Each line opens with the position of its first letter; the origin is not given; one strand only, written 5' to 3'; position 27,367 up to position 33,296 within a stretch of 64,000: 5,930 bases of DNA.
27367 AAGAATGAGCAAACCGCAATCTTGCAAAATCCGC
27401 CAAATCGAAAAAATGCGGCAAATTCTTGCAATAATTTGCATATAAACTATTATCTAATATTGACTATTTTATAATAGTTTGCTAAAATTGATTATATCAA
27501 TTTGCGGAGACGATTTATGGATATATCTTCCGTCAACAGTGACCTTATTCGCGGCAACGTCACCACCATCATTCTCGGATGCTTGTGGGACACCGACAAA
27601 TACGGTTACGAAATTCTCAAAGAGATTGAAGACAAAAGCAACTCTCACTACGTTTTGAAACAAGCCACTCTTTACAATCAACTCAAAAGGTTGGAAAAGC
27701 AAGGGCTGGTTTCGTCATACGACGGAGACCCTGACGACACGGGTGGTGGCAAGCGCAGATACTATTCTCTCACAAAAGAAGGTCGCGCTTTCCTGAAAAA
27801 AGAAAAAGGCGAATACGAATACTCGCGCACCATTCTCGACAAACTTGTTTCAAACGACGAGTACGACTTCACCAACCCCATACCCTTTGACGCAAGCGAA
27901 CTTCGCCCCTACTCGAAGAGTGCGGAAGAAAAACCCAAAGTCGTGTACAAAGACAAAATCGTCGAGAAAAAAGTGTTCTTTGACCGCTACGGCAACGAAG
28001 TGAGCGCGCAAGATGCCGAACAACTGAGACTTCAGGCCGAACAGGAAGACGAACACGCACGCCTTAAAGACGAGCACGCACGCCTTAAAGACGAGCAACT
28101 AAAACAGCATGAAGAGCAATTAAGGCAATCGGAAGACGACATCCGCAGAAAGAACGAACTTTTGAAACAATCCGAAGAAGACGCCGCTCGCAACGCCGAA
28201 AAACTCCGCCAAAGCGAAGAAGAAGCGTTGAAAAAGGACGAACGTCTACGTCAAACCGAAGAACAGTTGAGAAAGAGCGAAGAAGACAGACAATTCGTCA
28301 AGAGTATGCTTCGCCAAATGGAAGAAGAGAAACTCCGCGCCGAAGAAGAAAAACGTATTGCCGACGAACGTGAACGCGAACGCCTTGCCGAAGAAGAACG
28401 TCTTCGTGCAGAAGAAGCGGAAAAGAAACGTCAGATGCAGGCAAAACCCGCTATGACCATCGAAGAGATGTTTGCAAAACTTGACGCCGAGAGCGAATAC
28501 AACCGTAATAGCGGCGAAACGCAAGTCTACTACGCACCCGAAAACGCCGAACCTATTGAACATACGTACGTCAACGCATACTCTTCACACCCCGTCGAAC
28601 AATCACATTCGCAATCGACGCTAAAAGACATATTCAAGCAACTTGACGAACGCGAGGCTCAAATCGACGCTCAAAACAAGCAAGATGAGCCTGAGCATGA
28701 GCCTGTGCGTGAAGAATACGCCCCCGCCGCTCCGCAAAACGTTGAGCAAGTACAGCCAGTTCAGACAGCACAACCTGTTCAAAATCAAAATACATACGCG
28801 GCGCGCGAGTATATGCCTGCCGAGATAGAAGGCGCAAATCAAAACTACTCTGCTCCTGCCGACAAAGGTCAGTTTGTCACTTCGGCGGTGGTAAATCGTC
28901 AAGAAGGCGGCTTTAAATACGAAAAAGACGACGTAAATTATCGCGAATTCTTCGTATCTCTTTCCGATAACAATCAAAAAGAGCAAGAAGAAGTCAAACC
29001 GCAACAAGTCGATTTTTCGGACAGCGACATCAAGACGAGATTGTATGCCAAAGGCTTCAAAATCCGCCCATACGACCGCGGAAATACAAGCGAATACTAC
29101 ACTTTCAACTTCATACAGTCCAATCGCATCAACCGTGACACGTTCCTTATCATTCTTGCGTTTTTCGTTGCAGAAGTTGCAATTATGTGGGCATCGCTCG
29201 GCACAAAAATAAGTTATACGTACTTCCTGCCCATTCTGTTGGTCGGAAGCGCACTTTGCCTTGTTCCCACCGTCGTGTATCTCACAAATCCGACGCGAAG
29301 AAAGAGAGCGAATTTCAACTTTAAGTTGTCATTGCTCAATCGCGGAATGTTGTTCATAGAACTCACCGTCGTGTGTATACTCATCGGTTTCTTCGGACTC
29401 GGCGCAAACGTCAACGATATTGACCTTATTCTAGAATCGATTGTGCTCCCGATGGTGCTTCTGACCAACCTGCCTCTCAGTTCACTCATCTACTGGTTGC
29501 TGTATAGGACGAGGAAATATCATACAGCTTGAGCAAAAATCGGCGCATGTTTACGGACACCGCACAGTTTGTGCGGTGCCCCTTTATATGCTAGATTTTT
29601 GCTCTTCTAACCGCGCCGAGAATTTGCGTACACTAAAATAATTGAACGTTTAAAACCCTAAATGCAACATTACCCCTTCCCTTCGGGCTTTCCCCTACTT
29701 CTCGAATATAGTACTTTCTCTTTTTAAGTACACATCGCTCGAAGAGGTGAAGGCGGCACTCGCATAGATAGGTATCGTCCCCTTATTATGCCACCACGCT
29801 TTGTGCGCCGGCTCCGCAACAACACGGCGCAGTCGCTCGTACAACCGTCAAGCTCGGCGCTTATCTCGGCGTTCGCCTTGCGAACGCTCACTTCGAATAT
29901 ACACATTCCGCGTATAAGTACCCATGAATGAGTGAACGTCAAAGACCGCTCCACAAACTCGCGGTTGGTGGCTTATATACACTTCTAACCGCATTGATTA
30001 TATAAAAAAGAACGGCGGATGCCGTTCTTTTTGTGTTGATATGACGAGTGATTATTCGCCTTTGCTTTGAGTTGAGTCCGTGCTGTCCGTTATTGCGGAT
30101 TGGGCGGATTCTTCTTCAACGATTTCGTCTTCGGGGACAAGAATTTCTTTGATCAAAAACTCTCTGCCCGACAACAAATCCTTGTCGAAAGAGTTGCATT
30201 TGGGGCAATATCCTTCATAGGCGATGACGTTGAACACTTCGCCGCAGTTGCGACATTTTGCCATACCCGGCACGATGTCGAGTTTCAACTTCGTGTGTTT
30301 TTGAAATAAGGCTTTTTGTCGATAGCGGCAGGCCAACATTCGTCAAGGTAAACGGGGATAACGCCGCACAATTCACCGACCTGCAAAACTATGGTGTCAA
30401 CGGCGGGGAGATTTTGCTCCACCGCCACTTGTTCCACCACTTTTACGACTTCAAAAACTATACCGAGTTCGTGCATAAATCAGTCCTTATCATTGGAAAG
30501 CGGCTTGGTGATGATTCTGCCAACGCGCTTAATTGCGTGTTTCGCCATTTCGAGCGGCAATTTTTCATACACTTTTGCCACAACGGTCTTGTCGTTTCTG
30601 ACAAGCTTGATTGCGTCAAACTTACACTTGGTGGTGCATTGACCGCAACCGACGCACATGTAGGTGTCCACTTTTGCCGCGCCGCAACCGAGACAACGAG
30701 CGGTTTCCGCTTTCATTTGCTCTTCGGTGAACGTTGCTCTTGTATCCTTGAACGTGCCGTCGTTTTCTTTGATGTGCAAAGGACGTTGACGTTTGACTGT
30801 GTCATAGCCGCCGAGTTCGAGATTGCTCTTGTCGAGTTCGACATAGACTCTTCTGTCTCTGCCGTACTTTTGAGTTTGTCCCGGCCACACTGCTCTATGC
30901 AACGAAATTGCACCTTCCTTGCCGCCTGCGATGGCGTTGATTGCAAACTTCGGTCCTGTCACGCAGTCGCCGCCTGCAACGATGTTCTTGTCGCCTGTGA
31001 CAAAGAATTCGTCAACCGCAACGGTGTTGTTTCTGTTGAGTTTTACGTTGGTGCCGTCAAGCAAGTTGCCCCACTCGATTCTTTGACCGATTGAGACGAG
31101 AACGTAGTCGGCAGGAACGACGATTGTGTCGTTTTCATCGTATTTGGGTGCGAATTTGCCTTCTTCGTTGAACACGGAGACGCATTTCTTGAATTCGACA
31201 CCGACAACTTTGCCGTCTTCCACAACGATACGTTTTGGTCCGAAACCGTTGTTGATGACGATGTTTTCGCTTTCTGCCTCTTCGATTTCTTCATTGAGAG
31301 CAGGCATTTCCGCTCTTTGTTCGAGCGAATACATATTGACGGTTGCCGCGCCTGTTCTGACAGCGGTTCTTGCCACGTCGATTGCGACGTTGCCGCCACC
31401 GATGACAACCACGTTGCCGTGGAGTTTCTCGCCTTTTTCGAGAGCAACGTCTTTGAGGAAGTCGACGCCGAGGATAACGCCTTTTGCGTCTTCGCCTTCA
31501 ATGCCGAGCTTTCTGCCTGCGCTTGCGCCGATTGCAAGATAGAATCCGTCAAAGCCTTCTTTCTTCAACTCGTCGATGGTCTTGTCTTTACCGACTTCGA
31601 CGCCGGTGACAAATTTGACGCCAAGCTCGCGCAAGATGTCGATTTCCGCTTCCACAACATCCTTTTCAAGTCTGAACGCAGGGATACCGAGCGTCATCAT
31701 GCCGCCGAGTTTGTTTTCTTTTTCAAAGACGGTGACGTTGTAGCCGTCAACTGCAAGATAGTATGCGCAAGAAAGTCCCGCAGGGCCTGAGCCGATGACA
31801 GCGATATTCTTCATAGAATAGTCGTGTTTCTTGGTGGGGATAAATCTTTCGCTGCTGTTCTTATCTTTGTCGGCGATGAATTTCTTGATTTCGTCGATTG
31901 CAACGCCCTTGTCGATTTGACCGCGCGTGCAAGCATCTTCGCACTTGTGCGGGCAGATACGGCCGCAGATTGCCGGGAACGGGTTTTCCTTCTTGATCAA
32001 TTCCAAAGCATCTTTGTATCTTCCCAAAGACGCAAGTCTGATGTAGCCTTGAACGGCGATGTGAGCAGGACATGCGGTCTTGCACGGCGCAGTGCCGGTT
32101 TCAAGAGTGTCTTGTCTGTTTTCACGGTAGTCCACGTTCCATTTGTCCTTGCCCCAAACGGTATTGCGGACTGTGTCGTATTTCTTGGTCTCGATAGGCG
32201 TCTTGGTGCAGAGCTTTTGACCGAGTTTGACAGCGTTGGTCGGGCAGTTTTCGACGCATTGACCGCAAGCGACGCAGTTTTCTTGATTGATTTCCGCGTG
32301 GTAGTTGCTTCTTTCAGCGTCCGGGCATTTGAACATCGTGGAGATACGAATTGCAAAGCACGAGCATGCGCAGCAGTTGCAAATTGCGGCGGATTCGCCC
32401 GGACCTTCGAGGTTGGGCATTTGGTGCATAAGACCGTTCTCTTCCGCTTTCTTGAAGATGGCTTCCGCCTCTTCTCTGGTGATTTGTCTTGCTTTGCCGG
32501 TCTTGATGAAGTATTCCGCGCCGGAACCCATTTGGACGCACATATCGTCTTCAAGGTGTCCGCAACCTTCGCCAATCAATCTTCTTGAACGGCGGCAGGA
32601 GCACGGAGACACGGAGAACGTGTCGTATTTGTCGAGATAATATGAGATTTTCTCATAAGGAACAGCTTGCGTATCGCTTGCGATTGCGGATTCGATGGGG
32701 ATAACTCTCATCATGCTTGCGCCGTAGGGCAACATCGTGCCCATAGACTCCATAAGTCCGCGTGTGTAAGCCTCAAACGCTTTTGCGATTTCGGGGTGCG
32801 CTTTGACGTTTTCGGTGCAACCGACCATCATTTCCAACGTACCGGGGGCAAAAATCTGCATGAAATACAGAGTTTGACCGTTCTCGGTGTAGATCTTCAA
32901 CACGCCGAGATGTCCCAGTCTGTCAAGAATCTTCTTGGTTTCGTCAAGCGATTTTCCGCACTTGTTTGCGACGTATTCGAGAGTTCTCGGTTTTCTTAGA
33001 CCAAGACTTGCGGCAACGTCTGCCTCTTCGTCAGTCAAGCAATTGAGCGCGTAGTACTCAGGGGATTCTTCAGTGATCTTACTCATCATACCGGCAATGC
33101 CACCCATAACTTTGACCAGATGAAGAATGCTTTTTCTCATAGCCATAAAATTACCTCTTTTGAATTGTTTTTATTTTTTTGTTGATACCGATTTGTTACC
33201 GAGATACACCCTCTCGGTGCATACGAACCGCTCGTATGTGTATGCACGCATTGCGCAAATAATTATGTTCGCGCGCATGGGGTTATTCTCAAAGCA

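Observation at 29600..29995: Three-copy family of ~0.4-0.5 kb non-coding elements with compensatory base-pair changes: candidate large structured RNA of unassigned class (copy A)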

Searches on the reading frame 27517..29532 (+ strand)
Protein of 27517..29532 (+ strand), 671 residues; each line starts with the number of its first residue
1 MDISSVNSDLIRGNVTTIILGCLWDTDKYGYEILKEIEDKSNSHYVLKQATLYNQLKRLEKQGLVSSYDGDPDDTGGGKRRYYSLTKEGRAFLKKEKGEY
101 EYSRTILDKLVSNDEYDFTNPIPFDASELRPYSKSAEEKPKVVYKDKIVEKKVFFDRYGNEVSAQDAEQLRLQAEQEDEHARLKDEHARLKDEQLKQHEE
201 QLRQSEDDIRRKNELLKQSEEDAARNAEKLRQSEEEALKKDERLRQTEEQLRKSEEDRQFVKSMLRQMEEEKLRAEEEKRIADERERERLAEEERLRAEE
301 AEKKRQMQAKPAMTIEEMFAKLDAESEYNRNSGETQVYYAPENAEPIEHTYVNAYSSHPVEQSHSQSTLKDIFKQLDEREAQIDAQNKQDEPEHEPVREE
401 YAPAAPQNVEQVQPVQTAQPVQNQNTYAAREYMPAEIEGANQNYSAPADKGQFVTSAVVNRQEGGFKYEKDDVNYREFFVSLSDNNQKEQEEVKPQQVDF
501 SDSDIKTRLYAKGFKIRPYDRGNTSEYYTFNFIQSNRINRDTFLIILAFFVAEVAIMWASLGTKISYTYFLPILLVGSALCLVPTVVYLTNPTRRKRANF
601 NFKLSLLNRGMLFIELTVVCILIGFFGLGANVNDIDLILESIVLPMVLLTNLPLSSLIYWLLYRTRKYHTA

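Call 51: find_encoding_contigs(protein=window:27538-29532:+, flank=3000, max_places=10)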
Protein window:27538-29532:+ (664 aa): no gene with exactly this product is on record in the collection.

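Call 53: find_encoding_contigs(protein=window:27517-29532:+, flank=3000, max_places=10)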
Protein window:27517-29532:+ (671 aa): 4 contigs read that carry it; 3 places shown.
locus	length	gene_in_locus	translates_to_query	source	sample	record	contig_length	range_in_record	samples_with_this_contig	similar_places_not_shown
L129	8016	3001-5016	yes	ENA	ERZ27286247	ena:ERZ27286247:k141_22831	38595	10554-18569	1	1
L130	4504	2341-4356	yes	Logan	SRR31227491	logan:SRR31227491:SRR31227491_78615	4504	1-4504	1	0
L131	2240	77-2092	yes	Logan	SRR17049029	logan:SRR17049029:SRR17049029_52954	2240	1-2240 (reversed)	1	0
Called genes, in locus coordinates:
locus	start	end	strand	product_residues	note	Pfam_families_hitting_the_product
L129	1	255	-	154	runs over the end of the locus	-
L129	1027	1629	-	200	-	-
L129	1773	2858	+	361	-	PF00589:Phage_integrase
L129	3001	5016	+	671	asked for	PF03551:PadR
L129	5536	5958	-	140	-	PF01155:HypA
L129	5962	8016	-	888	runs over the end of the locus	PF00037:Fer4 (weak), PF14691:Fer4_20, PF01946:Thi4, PF00890:FAD_binding_2 (weak), PF01266:DAO, PF07992:Pyr_redox_2, PF12831:FAD_oxidored (weak), PF13450:NAD_binding_8, +3 more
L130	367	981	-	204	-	-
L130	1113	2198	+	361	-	PF00589:Phage_integrase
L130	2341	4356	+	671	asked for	PF03551:PadR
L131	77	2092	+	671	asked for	PF03551:PadR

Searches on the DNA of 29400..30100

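Call 5: search_rna_families(source=window, start=29400, end=30100, threshold=evalue, max_evalue=10)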
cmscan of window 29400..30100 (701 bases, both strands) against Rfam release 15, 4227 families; matches with E-value up to 10: 12.
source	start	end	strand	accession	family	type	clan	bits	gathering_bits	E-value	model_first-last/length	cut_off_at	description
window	29987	30069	-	RF02621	BSnc120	Gene; sRNA;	-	26.7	114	0.00073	1-88/88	no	Brucella sRNA 120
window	29960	30037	+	RF02064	STnc370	Gene; sRNA;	-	22.1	54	2.7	1-71/71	no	Enterobacterial sRNA STnc370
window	29957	30038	+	RF02059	STnc50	Gene; sRNA;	-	21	55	0.68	1-84/84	no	Salmonella enterica sRNA STnc40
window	30002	30034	+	RF04245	MIR169_7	Gene; miRNA;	CL00098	18.5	44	1.6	1-85/85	no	MIR169_7 microRNA precursor family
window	29953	30039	+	RF02053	STnc430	Gene; sRNA;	-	16.6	47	7.5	1-162/162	no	Enterobacterial sRNA STnc430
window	29971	30075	+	RF02859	Arrc11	Gene; sRNA;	-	16.5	52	5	1-175/175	no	Actinobacillus sRNA 11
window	29977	30036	+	RF02432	SpF25_sRNA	Gene; sRNA;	-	16.3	48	8.4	1-102/102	no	Streptococcus sRNA SpF25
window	29918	29943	+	RF01108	BMV3_UPD-PK1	Cis-reg;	-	15.4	38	3.8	1-26/26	no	Pseudoknot of upstream pseudoknot domain (UPD) of the 3'UTR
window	29499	29602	+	RF00598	SNORA76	Gene; snRNA; snoRNA; HACA-box;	CL00034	14.4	37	8.6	1-132/132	no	Small nucleolar RNA SNORA76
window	29552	29609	-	RF00512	Leu_leader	Cis-reg; leader;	-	13.1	50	9.4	1-148/148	no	Leucine operon leader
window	29939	30031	+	RF02901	AaHKsRNA41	Gene; sRNA;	-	11.8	97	5.2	1-187/187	no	Aggregatibacter sRNA 41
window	29635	29706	+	RF02763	IsrM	Gene; sRNA;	-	9.8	376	3.2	127-204/329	no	IsrM sRNA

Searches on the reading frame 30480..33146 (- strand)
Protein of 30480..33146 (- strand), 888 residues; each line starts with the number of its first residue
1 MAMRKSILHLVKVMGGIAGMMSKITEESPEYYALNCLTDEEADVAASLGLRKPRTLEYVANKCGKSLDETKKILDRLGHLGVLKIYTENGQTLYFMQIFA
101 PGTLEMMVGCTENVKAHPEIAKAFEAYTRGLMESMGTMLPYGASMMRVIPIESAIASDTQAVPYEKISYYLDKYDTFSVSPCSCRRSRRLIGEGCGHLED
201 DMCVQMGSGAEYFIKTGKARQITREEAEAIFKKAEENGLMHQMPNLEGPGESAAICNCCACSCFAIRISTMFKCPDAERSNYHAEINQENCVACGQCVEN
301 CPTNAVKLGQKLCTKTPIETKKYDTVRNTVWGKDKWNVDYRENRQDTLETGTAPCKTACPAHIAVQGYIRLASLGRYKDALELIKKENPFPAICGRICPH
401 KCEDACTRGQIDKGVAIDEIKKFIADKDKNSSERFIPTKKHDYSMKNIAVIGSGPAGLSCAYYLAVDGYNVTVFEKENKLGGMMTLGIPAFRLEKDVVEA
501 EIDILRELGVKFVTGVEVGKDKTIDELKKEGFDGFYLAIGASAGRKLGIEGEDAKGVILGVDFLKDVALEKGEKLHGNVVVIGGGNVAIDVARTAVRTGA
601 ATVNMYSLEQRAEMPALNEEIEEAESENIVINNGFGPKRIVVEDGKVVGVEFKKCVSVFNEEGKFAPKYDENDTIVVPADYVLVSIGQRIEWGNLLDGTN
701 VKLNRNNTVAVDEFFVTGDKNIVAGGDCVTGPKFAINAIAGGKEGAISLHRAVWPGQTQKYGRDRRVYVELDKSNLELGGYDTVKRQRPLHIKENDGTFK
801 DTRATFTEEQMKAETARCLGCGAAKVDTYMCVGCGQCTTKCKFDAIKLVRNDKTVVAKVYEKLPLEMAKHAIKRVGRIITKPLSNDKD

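Call 50: find_encoding_contigs(protein=window:30480-33146:-, flank=4000, max_places=10)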
Protein window:30480-33146:- (888 aa): 13 contigs read that carry it; 4 places shown.
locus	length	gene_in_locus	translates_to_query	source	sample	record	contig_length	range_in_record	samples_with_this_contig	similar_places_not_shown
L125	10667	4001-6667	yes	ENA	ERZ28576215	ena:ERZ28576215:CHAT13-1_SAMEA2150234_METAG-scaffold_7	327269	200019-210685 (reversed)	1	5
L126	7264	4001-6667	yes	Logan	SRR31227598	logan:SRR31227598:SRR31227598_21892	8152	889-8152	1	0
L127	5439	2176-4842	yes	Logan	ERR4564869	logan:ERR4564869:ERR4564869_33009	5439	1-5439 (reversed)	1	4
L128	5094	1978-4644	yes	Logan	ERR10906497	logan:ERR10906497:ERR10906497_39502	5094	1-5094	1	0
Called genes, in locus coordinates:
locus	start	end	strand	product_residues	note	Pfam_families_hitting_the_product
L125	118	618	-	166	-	-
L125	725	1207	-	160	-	PF00075:RNase_H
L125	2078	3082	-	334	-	-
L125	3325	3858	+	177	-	PF00440:TetR_N (weak), PF14278:TetR_C_8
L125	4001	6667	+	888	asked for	PF00037:Fer4 (weak), PF14691:Fer4_20, PF01946:Thi4, PF00890:FAD_binding_2 (weak), PF01266:DAO, PF07992:Pyr_redox_2, PF12831:FAD_oxidored (weak), PF13450:NAD_binding_8, +3 more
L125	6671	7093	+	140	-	PF01155:HypA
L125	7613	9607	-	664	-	PF03551:PadR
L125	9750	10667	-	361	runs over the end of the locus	PF00589:Phage_integrase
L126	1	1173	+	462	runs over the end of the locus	PF18073:Zn_ribbon_LapB, PF13481:AAA_25, PF08423:Rad51 (faint), PF23442:DUF7125, PF03796:DnaB_C, PF06745:ATPase, PF00004:AAA (faint), PF13541:ChlI (weak)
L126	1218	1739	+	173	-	PF14317:YcxB (weak)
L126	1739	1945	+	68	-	-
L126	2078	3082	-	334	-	-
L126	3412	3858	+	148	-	PF14278:TetR_C_8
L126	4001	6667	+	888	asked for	PF00037:Fer4 (weak), PF14691:Fer4_20, PF01946:Thi4, PF00890:FAD_binding_2 (weak), PF01266:DAO, PF07992:Pyr_redox_2, PF12831:FAD_oxidored (weak), PF13450:NAD_binding_8, +3 more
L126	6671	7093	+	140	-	PF01155:HypA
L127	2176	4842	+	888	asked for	PF00037:Fer4 (weak), PF14691:Fer4_20, PF01946:Thi4, PF00890:FAD_binding_2 (weak), PF01266:DAO, PF07992:Pyr_redox_2, PF12831:FAD_oxidored (weak), PF13450:NAD_binding_8, +3 more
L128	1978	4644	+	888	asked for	PF00037:Fer4 (weak), PF14691:Fer4_20, PF01946:Thi4, PF00890:FAD_binding_2 (weak), PF01266:DAO, PF07992:Pyr_redox_2, PF12831:FAD_oxidored (weak), PF13450:NAD_binding_8, +3 more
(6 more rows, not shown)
